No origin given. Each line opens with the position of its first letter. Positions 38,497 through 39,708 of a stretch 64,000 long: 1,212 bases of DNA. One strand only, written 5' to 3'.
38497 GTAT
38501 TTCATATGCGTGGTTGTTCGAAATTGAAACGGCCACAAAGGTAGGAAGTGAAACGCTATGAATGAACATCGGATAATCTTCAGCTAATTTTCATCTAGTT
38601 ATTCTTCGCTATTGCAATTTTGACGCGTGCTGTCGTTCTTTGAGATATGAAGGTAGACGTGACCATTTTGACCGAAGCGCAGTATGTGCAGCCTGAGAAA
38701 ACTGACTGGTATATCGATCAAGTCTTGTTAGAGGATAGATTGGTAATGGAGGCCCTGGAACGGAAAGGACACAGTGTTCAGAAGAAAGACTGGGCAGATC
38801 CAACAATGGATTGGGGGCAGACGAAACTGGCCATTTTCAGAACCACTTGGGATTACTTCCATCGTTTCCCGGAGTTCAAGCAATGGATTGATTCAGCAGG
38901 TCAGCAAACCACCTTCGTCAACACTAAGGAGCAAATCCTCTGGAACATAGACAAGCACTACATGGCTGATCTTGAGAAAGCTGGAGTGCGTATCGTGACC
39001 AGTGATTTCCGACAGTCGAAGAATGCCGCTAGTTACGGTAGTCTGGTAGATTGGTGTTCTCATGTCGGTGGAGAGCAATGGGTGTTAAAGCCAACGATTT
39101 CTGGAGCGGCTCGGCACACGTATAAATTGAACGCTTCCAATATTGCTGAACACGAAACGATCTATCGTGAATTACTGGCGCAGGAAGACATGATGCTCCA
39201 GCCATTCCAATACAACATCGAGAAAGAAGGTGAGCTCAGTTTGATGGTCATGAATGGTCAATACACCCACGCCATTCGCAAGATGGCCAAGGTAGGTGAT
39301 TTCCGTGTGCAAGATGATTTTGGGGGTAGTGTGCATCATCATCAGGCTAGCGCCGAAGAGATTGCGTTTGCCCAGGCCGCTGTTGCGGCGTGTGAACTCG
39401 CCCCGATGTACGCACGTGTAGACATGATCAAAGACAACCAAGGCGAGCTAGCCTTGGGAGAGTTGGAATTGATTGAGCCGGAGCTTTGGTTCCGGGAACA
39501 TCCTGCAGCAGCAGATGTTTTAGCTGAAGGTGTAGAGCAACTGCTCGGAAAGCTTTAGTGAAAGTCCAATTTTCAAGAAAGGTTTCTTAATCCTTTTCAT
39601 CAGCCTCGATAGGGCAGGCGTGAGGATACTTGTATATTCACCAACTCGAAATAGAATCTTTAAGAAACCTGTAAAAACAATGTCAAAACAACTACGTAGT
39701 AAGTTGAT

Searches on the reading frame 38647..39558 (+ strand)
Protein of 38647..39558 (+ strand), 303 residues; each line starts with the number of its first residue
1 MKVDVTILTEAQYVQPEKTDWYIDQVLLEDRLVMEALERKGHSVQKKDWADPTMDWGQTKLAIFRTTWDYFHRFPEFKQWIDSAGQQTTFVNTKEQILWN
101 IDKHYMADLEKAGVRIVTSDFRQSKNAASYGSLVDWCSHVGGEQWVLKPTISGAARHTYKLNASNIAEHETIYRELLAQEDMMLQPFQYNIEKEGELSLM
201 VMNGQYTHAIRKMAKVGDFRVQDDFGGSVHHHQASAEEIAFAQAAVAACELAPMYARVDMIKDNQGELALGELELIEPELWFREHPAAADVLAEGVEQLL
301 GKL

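Call 27: search_protein_families(library=pfam, proteins=[window:38647-39558:+], max_evalue=0.001)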
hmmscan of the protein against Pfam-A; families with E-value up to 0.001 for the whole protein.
window:38647-39558:+ (303 aa): 2 families
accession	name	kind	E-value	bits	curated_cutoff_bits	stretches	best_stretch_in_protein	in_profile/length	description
PF08443.16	RimK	-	1.7e-05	25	21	1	178-269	72-160/188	RimK-like ATP-grasp domain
PF02955.21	GSH-S_ATP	-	0.00037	20.4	23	1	146-245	35-135/175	Prokaryotic glutathione synthetase, ATP-grasp domain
